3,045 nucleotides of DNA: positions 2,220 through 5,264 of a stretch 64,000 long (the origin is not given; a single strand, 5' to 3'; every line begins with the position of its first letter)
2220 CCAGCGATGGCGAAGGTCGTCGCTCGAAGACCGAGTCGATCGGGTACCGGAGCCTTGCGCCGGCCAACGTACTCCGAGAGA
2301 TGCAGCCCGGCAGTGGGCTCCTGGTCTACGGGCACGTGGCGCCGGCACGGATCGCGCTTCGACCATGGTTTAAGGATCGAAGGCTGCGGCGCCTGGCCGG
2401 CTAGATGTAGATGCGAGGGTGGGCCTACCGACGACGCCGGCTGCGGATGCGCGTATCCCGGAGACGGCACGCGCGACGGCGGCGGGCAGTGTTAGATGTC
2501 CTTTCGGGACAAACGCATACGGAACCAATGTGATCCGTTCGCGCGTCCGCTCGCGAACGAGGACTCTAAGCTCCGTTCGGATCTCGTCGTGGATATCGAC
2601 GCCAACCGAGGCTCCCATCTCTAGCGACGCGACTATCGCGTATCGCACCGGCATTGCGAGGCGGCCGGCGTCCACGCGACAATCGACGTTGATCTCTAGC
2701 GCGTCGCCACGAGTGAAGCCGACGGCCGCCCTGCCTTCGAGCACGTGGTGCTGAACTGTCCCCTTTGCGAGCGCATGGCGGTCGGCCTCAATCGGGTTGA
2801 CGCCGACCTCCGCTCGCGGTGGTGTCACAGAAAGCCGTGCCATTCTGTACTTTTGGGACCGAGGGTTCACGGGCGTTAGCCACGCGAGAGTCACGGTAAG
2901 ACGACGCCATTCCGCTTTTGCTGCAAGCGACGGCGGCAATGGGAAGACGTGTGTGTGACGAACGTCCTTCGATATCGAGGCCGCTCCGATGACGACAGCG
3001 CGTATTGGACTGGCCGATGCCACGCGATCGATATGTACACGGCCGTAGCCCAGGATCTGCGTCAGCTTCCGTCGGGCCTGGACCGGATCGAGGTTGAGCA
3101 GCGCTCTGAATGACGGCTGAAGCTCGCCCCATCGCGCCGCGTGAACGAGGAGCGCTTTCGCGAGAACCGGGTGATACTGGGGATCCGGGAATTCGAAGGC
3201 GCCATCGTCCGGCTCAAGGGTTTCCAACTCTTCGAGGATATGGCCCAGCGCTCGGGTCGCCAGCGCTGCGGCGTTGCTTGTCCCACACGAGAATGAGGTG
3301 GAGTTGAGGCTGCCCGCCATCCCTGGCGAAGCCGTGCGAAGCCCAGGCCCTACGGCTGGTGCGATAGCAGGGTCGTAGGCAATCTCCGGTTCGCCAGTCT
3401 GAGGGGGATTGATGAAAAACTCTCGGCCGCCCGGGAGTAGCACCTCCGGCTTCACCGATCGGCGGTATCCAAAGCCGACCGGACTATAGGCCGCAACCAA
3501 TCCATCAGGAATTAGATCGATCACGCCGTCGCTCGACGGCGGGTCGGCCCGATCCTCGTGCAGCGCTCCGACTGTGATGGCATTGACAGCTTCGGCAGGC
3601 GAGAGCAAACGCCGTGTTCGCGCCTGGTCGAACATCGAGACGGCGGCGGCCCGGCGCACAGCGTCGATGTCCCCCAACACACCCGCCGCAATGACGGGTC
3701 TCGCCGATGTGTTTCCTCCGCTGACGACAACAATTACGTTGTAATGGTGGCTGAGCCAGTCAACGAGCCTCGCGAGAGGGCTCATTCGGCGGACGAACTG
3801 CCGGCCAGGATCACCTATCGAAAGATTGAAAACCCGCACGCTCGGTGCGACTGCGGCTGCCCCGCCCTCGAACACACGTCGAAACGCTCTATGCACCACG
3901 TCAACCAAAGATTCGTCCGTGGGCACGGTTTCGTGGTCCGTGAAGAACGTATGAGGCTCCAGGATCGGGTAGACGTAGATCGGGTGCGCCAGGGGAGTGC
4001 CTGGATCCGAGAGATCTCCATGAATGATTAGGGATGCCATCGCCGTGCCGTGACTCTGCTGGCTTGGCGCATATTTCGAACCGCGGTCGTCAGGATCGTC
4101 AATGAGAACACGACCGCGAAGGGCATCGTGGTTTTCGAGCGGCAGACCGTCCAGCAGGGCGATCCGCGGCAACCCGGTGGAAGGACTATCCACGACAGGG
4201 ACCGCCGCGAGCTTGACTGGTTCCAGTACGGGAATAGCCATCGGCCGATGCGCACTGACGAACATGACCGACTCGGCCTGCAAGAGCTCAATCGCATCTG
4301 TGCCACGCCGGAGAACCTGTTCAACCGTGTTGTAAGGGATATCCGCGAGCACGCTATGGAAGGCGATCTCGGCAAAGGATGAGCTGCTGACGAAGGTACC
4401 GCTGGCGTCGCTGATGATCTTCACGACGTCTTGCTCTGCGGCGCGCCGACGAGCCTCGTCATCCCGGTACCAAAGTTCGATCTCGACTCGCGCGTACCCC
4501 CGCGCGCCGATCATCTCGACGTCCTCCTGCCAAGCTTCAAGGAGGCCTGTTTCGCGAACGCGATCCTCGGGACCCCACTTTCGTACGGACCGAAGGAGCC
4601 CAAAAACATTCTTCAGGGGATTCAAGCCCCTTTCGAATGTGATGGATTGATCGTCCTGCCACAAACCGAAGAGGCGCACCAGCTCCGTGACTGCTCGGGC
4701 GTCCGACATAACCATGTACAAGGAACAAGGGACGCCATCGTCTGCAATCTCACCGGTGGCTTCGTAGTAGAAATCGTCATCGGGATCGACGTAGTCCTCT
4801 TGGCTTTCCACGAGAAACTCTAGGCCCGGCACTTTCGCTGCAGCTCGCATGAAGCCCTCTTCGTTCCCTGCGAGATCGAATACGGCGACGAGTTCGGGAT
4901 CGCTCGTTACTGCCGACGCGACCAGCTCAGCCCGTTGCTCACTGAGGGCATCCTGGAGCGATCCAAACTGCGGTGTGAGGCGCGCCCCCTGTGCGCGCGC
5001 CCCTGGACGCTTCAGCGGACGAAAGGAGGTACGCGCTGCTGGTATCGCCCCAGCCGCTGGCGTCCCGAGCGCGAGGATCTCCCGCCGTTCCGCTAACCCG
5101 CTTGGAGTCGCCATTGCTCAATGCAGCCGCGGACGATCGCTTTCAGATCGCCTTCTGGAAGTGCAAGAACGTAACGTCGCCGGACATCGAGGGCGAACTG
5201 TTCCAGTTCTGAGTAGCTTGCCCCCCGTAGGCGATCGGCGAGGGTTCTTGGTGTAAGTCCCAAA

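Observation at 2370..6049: IetAS-like AAA ATPase plus S8 protease pair inserted between the relaxase and coupling-protein genes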

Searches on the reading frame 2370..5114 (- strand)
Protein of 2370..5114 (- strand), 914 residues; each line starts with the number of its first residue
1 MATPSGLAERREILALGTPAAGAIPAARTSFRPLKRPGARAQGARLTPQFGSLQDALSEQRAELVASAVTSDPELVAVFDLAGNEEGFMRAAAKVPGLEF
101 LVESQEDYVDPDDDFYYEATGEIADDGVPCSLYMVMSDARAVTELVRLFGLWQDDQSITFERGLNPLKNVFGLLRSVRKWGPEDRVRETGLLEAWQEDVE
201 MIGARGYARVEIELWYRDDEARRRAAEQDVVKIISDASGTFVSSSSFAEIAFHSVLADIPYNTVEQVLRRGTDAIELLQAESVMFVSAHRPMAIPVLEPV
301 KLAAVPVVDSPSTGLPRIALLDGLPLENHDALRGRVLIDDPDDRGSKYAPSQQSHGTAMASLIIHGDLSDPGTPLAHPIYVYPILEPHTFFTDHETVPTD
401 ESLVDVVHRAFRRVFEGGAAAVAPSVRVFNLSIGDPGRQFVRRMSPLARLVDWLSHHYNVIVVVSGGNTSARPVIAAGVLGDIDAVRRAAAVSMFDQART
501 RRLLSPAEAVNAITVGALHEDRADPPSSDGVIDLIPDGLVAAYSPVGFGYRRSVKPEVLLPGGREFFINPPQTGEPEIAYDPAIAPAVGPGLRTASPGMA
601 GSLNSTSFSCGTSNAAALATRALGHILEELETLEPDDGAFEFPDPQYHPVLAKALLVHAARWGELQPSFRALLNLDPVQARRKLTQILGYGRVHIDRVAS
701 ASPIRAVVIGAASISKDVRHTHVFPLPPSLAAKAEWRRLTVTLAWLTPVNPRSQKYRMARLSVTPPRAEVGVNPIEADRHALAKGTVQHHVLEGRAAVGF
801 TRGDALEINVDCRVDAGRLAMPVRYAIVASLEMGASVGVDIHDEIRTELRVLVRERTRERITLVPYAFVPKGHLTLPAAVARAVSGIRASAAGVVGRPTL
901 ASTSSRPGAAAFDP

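Call 5: search_protein_families(library=padloc, proteins=[window:2370-5114:-], max_evalue=0.01)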
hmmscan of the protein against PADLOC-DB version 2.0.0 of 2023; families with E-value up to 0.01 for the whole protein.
window:2370-5114:- (914 aa): 8 families
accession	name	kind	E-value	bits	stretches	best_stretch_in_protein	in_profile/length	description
PDLC04233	IetS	-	3.6e-280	929.8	1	11-857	4-852/855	-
PDLC04234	IetS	-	1.2e-157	523.9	1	29-662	22-656/656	-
PDLC02198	IetS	-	1.9e-20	70.4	1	301-762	238-671/795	-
PDLC02197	IetS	-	2.7e-20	70.3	2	306-563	247-468/749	-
PDLC02199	IetS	-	6.5e-17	59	1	351-564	346-541/826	-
PDLC02201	IetS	-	2.2e-12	44.1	2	352-470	288-395/781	-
PDLC02200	IetS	-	2.9e-10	37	1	295-520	249-453/780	-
PDLC02202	IetS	-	8e-08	29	1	424-559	394-495/780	-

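Call 6: search_protein_families(library=pfam, proteins=[window:2370-5114:-], max_evalue=0.01)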
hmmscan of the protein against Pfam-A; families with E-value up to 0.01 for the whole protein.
window:2370-5114:- (914 aa): 1 family
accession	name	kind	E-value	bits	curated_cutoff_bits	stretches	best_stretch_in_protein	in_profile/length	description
PF00082.27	Peptidase_S8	-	5.4e-20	72.3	21.8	1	346-676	47-274/288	Subtilase family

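Call 14: search_dna_similar(query=window:2370-5114:-, collection=plasmids, mode=protein, max_rows=40)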
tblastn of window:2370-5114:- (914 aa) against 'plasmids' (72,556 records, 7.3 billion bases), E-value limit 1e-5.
Records with a match: 102; places in all: 104; records where one place covers at least 80% of the query: 60.
Best place of each record, by identity: 60-80% 1; <60% 101.
By first word of the organism name: Bradyrhizobium 33; Rhizobium 29; Sinorhizobium 5; Leptolyngbya 5; Synechocystis 3; Mycolicibacterium 2; Paracoccus 2; Agrobacterium 2; Mycobacterium 1; Gordonia 1; and 19 more.
By predicted mobility (MOB-suite, as given by PLSDB): conjugative 45; non-mobilizable 37; mobilizable 20.
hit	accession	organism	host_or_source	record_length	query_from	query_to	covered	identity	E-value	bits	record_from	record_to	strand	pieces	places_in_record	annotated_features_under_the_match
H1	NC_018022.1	Mycolicibacterium chubuense NBB4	-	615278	11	844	91%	52.5%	0e+0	793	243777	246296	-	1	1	S8 family peptidase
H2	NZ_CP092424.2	Mycobacterium lentiflavum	-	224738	14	844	91%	52.1%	0e+0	796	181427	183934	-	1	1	S8 family peptidase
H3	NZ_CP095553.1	Gordonia hongkongensis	single cell,the blood culture and the ...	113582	8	844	92%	44.5%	0e+0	668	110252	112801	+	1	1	S8 family peptidase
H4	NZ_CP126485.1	Kocuria rosea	mixed culture,an irradiated device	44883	9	844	91%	43.6%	0e+0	650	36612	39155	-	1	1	S8 family peptidase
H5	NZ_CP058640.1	Rhodococcus sp. ZPP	cell culture,soil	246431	34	844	89%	44.9%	0e+0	649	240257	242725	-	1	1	S8 family peptidase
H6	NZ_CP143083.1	Shewanella khirikhana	shrimp,mixed culture,intestine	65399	35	832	87%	37.2%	1e-127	432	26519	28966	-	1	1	S8 family peptidase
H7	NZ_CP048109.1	Klebsiella michiganensis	Bactrocera dorsalis,cell culture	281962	73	844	83%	37.4%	1e-103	427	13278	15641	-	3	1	S8 family peptidase | hypothetical protein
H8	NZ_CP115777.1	Paracoccus albus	cell culture,sediment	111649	34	844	89%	33.8%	3e-108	375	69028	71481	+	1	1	S8 family peptidase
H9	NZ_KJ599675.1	Micrococcus sp. A7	-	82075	63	844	86%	33.9%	6e-94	333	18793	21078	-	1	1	S8 family peptidase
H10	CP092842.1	Bradyrhizobium sp. 62B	Arachis hypogaea L.,cell ...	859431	32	833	88%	32.8%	2e-76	281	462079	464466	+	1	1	S8 family serine peptidase | AAA family ATPase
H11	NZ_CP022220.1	Bradyrhizobium guangxiense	peanut,cell culture,roots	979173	32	833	88%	32.2%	4e-77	283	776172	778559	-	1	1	S8 family serine peptidase | ATP-binding protein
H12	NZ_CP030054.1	Bradyrhizobium guangzhouense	Arachis hypogaea,Microbe,nodule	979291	32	833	88%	32.2%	4e-77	283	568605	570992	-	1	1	S8 family serine peptidase | ATP-binding protein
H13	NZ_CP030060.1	Bradyrhizobium sp. CCBAU 53351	Arachis hypogaea,Microbe,nodule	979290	32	833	88%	32.2%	4e-77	283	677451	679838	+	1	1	S8 family serine peptidase | ATP-binding protein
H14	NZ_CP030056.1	Bradyrhizobium sp. CCBAU 53340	Arachis hypogaea,Microbe,nodule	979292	32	833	88%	32.2%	4e-77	283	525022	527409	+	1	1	S8 family serine peptidase | ATP-binding protein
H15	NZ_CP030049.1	Bradyrhizobium sp. CCBAU 53338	Arachis hypogaea,Microbe,nodule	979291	32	833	88%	32.2%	4e-77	283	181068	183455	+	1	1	S8 family serine peptidase | ATP-binding protein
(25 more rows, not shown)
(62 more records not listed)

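Call 15: find_homologous_proteins(query=window:2370-5114:-, max_evalue=0.00001)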
Query window:2370-5114:- (914 aa): 2184 proteins with E <= 0.00001 among 8000 candidates; the best 120 are listed.
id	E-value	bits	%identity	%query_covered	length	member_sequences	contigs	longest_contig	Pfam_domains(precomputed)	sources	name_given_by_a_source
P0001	0.0e+0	1872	97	95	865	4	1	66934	PF00082.28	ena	-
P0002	0.0e+0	1094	60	91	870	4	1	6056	PF00082.28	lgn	-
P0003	0.0e+0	1080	61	91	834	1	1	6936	PF00082.28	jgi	jgi:hypothetical protein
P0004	0.0e+0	1074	58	92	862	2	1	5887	PF00082.28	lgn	-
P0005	0.0e+0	1066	59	93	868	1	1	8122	PF00082.28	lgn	-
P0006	0.0e+0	1064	57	94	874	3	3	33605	PF00082.28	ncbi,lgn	-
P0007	0.0e+0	1063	59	91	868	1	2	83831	PF00082.28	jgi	-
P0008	0.0e+0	1062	59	91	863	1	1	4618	PF00082.28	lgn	-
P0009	0.0e+0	1062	58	94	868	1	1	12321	PF00082.28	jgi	jgi:subtilase family protein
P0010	0.0e+0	1061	59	91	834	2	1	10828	PF00082.28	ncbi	ncbi:MAG: S8 family peptidase [Acidimicrobiales bacterium]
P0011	0.0e+0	1058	58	91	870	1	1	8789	PF00082.28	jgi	jgi:hypothetical protein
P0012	0.0e+0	1058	58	94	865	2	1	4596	PF00082.28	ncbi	-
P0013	0.0e+0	1057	59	93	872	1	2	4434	PF00082.28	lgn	-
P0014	0.0e+0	1055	58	94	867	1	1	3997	PF00082.28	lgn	-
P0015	0.0e+0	1054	59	90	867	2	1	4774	PF00082.28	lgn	-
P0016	0.0e+0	1051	57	94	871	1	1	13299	PF00082.28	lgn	-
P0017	0.0e+0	1049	57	94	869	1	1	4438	PF00082.28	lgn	-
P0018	0.0e+0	1048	58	94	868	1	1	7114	PF00082.28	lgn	-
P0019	0.0e+0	1047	57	94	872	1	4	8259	PF00082.28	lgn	-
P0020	0.0e+0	1046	58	94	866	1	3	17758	PF00082.28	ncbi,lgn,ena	-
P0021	0.0e+0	1046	57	94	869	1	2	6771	PF00082.28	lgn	-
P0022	0.0e+0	1045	58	92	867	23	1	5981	PF00082.28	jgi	-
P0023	0.0e+0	1045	58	94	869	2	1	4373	PF00082.28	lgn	-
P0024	0.0e+0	1044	56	94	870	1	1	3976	PF00082.28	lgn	-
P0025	0.0e+0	1044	57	94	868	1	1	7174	PF00082.28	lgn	-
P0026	0.0e+0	1042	57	93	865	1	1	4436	PF00082.28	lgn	-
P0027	0.0e+0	1041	58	90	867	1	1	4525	PF00082.28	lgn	-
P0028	0.0e+0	1040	58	93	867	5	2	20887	PF00082.28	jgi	-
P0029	0.0e+0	1040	58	94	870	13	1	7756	PF00082.28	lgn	-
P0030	0.0e+0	1038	57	94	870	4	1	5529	PF00082.28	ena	-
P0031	0.0e+0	1038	56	94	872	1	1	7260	PF00082.28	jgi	jgi:hypothetical protein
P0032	0.0e+0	1038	57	94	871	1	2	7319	PF00082.28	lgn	-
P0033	0.0e+0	1037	57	93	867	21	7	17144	PF00082.28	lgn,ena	-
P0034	0.0e+0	1036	56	93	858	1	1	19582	PF00082.28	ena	-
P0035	0.0e+0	1035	57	94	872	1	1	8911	PF00082.28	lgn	-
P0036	0.0e+0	1034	57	94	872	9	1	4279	PF00082.28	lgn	-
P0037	0.0e+0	1034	56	94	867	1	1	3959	PF00082.28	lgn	-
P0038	0.0e+0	1033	57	94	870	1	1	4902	PF00082.28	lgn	-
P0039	0.0e+0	1033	57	91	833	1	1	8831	PF00082.28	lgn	-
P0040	0.0e+0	1032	57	90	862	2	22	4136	PF00082.28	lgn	-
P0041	0.0e+0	1032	57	94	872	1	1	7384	PF00082.28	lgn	-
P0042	0.0e+0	1031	57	91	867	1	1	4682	PF00082.28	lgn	-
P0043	0.0e+0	1030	58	90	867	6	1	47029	PF00082.28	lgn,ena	-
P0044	0.0e+0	1029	59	92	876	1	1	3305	PF00082.28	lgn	-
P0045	0.0e+0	1029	58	94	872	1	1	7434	PF00082.28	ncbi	ncbi:MAG: S8 family peptidase [Acidimicrobiales bacterium]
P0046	0.0e+0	1028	57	94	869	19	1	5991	PF00082.28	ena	-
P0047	0.0e+0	1025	57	93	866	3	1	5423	PF00082.28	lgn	-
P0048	0.0e+0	1024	58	92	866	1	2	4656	PF00082.28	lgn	-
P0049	0.0e+0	1023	55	93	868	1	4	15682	PF00082.28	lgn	-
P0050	0.0e+0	1023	57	92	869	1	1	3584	PF00082.28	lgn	-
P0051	0.0e+0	1022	57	94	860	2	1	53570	PF00082.28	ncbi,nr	ncbi:MAG: S8 family serine peptidase [Actinobacteria bacterium]|nr:S8 family serine peptidase [Actin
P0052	0.0e+0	1021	56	94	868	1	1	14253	PF00082.28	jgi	jgi:hypothetical protein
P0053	0.0e+0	1020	55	94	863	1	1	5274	PF00082.28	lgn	-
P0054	0.0e+0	1018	55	93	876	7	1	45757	PF00082.28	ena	-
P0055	0.0e+0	1018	57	94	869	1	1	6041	PF00082.28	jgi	jgi:hypothetical protein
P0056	0.0e+0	1015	55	94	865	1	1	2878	PF00082.28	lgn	-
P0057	0.0e+0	1014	56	94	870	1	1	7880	PF00082.28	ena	-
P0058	0.0e+0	1013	55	94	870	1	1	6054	PF00082.28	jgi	jgi:hypothetical protein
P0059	0.0e+0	1013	56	91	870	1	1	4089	PF00082.28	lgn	-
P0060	0.0e+0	1012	56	93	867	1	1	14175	PF00082.28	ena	-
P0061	1.5e-298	1011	56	94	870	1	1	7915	PF00082.28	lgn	-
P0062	1.6e-298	1011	56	94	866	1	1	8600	PF00082.28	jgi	jgi:hypothetical protein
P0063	2.8e-298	1010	58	88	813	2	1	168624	PF00082.28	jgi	jgi:hypothetical protein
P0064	3.8e-298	1010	57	91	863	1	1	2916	PF00082.28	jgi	jgi:subtilase family protein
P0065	1.4e-297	1008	56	94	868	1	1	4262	PF00082.28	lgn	-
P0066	2.3e-297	1007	56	93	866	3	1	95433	PF00082.28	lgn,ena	-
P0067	2.7e-296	1004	56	93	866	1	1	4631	PF00082.28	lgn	-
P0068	2.9e-296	1004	56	94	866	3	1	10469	PF00082.28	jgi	-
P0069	3.1e-296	1004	55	94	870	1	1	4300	PF00082.28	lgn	-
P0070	4.5e-296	1003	56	94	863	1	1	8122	PF00082.28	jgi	jgi:hypothetical protein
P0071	6.1e-296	1003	56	93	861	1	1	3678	PF00082.28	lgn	-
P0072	7.8e-296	1002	56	93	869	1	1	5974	PF00082.28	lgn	-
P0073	8.1e-296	1002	57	93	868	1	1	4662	PF00082.28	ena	-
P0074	7.5e-295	999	58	89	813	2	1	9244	PF00082.28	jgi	jgi:Subtilase family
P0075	9.4e-294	995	55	94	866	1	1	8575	PF00082.28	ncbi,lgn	-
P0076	1.7e-293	994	55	94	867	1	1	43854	PF00082.28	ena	-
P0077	2.5e-293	994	55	94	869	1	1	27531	PF00082.28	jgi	jgi:Subtilase family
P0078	1.5e-292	991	57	89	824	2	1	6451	PF00082.28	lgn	-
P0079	2.4e-292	991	56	93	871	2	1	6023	PF00082.28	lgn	-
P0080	9.5e-291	985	54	93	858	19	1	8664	PF00082.28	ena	-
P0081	1.1e-290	985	56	89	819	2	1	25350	PF00082.28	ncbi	-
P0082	7.0e-290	983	54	94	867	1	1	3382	PF00082.28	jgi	jgi:hypothetical protein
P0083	2.9e-289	981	54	94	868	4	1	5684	PF00082.28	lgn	-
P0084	1.2e-288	978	57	86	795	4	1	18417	PF00082.28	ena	-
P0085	8.1e-288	976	58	86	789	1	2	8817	PF00082.28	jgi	jgi:hypothetical protein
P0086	1.5e-287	975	59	86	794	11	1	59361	PF00082.28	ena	-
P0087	2.5e-287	974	56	88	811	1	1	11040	PF00082.28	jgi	jgi:hypothetical protein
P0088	8.6e-287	972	54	93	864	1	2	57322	PF00082.28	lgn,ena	-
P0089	3.6e-285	967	54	94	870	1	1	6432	PF00082.28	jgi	jgi:hypothetical protein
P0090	3.8e-285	967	56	89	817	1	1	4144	PF00082.28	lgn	-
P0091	4.3e-285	967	54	92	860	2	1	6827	PF00082.28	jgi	jgi:Subtilase family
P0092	5.9e-285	966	53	94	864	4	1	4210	PF00082.28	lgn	-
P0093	1.1e-284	965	53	93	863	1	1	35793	PF00082.28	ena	-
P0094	3.0e-284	964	54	93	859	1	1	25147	PF00082.28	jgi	jgi:hypothetical protein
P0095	8.9e-284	962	54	93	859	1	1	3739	PF00082.28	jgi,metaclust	metaclust:\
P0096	3.3e-283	960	53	93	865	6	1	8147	PF00082.28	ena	-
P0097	3.4e-282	957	57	85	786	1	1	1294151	PF00082.28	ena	-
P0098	6.6e-282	956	56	88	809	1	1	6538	PF00082.28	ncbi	-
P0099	9.0e-282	956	54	93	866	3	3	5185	PF00082.28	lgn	-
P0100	1.4e-281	955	53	93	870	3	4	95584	PF00082.28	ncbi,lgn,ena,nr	ncbi:MAG: S8 family peptidase [Acidimicrobiaceae bacterium]|nr:S8 family peptidase [Acidimicrobiacea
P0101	1.5e-280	952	52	93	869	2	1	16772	PF00082.28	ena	-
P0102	4.3e-280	950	53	93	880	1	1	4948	PF00082.28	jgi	jgi:hypothetical protein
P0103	8.0e-280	949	53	93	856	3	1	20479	PF00082.28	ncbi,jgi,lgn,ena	-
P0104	8.7e-280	949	52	93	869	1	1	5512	PF00082.28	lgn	-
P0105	6.5e-279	946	56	86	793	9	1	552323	PF00082.28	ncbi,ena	-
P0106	1.1e-278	945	56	85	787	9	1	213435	PF00082.28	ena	-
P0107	1.6e-278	945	54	93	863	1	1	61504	PF00082.28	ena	-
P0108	1.9e-278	945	52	95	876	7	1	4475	PF00082.28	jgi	jgi:hypothetical protein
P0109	7.9e-278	943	53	93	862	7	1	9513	PF00082.28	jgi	jgi:hypothetical protein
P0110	1.6e-277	942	54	89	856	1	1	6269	PF00082.28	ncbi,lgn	-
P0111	3.4e-277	941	53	92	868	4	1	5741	PF00082.28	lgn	-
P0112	6.2e-277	940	56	86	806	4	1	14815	PF00082.28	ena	-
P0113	9.8e-277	939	54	89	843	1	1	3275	PF00082.28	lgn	-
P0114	1.1e-276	939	54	92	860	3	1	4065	PF00082.28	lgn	-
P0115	2.1e-275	935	54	93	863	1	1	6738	PF00082.28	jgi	jgi:hypothetical protein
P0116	3.8e-275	934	52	92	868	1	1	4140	PF00082.28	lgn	-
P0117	4.2e-275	934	56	86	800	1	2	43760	PF00082.28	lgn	-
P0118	5.2e-275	933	53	94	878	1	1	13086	PF00082.28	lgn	-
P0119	7.7e-275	933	53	93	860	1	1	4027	PF00082.28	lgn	-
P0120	4.2e-274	930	52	92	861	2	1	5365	PF00082.28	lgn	-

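Call 16: get_annotated_region(hit=H1, flank=9000)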
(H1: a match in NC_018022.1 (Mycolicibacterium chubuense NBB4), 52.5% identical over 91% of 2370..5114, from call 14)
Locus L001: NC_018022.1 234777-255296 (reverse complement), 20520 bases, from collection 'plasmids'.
description: Mycolicibacterium chubuense NBB4 plasmid pMYCCH.01, complete sequence
organism: Mycolicibacterium chubuense NBB4 (NCBI taxid 710421)
taxonomy: Bacteria; Actinomycetota; Actinomycetes; Mycobacteriales; Mycobacteriaceae; Mycolicibacterium; Mycolicibacterium chubuense; Mycolicibacterium chubuense NBB4
host: -; source: -; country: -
typing (MOB-suite, as given by PLSDB): mobilizable; relaxase MOBF,MOBF
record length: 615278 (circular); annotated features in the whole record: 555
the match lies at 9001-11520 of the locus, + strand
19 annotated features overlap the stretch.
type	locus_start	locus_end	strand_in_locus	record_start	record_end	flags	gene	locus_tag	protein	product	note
CDS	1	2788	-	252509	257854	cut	-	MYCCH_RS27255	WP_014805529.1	DEAD/DEAH box helicase family protein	-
CDS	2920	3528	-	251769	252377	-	-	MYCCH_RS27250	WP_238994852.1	hypothetical protein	-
CDS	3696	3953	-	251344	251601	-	-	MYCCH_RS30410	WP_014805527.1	hypothetical protein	-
CDS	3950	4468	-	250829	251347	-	-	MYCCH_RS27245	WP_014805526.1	hypothetical protein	-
CDS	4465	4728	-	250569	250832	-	-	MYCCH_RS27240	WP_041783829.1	hypothetical protein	-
CDS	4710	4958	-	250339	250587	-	-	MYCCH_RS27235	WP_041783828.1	hypothetical protein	-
CDS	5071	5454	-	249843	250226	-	-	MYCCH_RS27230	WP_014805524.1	WhiB family transcriptional regulator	-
CDS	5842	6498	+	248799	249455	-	-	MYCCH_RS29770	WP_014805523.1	helix-turn-helix transcriptional regulator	-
CDS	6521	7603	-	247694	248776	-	-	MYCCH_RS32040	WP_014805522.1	hypothetical protein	-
CDS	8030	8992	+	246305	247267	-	-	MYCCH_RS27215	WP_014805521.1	ATP-binding protein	-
CDS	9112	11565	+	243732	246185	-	-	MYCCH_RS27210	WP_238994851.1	S8 family peptidase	-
CDS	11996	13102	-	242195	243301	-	-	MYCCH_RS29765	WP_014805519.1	hypothetical protein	-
CDS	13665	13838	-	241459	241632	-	-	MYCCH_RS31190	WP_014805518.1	hypothetical protein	-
CDS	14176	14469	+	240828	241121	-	-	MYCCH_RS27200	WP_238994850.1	hypothetical protein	-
CDS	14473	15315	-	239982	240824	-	-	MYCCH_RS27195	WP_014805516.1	ParB N-terminal domain-containing protein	-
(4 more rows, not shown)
